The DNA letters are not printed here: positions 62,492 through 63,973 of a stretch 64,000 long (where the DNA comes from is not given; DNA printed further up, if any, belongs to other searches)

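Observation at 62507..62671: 33-bp tandem array that re-copies the last codons and the stop codon of marP four times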

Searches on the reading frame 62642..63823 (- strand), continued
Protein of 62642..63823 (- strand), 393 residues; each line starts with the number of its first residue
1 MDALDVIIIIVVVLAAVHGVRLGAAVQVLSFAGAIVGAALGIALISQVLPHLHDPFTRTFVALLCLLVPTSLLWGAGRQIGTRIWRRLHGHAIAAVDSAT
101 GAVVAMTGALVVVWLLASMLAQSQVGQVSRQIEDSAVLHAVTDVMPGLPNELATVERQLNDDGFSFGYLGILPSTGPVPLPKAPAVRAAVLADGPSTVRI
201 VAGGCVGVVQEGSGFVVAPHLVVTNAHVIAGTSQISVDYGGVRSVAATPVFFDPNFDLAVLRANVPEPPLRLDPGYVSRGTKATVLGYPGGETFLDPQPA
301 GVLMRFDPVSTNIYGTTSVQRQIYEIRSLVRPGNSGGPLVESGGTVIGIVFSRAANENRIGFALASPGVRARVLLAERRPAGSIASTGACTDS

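Call 43: search_protein_families(library=ncbifam, proteins=[window:62642-63823:-])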
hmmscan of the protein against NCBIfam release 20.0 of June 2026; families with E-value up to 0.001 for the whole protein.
window:62642-63823:- (393 aa): 10 families
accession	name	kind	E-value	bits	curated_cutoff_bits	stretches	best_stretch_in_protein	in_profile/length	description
NF033740.0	MarP_fam_protase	equivalog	1.7e-90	303.9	250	1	4-391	1-390/390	MarP family serine protease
TIGR02037.1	degP_htrA_DO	subfamily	3.2e-16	59.3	416.2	2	210-264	60-115/434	Do family serine endopeptidase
NF041521.1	HhoA_HhoB_HtrA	equivalog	1.6e-14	54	450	1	211-364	58-211/335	HhoA/HhoB/HtrA family serine endopeptidase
NF047968.1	SerProtHtrA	equivalog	1.7e-11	44.1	470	1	212-364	89-244/357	serine protease HtrA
NF053637.1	SerProtHtrAspr2045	equivalog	1.6e-08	33.9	650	1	220-363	117-269/394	serine protease HtrA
TIGR02038.1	protease_degS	equivalog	7.9e-08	31.8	422.95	0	211-264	79-133/351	outer membrane-stress sensor serine endopeptidase DegS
NF040961.1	MamO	equivalog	1.9e-06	26.5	800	1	193-364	82-255/648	magnetosome protein MamO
NF040960.1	MamE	equivalog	4.6e-06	25.5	800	1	330-372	244-289/659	magnetosome formation protease MamE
NF050055.1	SerProtHtrAMycob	equivalog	7.6e-06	25.1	800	1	205-351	229-378/502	serine protease HtrA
NF008147.1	PRK10898.1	equivalog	3.5e-05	23.1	408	0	209-265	77-134/352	outer membrane-stress sensor serine endopeptidase DegS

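Call 44: search_solved_structures(query=window:62642-63823:-, show_alignments=1)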
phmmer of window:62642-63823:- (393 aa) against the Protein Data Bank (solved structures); distinct sequences matched with E-value up to 0.001: 71 (the best 60 are shown).
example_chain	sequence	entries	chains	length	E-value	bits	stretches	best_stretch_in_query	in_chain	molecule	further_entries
3k6z_A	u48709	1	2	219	5.2e-30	108.1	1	178-390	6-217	POSSIBLE MEMBRANE-ASSOCIATED SERINE PROTEASE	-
3k6y_A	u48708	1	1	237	6.3e-30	107.8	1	173-390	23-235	POSSIBLE MEMBRANE-ASSOCIATED SERINE PROTEASE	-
3lt3_A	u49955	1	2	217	1.3e-29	106.8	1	180-390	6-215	POSSIBLE MEMBRANE-ASSOCIATED SERINE PROTEASE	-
3qo6_A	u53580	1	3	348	8.8e-13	51.4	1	211-365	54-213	Protease Do-like 1, chloroplastic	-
5to1_A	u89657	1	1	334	8.1e-10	41.7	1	209-380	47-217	Serine protease HTRA2, mitochondrial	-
5y28_A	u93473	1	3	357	1e-09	41.4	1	212-372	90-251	Periplasmic serine endoprotease DegP-like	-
7co5_H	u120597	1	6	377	1.2e-09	41.1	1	218-366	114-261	AlgW protein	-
7co2_A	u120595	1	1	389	1.2e-09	41.1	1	218-366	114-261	AlgW protein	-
5to0_A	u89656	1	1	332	1.4e-09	40.9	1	209-380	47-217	Serine protease HTRA2, mitochondrial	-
5wyn_A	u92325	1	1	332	1.4e-09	40.9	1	209-380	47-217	Serine protease HTRA2, mitochondrial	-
5tnz_A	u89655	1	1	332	1.5e-09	40.8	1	209-380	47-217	Serine protease HTRA2, mitochondrial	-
5fht_A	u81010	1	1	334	1.5e-09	40.8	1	209-380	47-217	Serine protease HTRA2, mitochondrial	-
7xs0_A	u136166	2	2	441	1.8e-09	40.5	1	212-372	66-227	Periplasmic serine endoprotease DegP-like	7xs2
5m3n_A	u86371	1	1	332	1.8e-09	40.5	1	209-380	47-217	Serine protease HTRA2, mitochondrial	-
5tny_A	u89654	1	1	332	1.8e-09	40.5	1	209-380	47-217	Serine protease HTRA2, mitochondrial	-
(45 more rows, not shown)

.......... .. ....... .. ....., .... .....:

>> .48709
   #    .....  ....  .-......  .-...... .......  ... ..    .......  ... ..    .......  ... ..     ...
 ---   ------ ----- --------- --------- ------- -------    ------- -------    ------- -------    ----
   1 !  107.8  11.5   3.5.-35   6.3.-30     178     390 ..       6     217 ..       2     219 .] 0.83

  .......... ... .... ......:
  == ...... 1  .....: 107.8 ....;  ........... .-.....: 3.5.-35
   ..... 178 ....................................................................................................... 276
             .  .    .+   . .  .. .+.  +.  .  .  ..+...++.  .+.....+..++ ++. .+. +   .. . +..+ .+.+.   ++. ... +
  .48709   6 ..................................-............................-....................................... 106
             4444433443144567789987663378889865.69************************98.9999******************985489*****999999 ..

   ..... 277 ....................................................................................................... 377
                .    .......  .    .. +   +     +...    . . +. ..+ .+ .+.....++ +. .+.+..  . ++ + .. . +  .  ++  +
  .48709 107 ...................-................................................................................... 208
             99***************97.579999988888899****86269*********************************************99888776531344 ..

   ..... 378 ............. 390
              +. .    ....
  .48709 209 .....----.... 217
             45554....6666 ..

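Call 46: list_cluster_members(proteins=[P0001])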
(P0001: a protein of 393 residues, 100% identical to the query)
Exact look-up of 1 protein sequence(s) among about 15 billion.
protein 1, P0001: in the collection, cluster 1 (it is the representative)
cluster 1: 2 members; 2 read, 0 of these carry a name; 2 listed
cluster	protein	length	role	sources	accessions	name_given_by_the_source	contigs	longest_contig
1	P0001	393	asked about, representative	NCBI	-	-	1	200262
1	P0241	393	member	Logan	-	-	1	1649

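Call 47: find_encoding_contigs(protein=P0241, flank=3000, max_places=6)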
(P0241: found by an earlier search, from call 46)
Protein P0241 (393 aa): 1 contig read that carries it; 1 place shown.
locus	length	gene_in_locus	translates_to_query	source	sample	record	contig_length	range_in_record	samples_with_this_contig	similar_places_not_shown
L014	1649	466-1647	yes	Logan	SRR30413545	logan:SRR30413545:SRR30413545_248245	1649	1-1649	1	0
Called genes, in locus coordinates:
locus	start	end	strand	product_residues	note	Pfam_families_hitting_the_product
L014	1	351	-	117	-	?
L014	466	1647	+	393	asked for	PF02674:Colicin_V, PF00089:Trypsin, PF13365:Trypsin_2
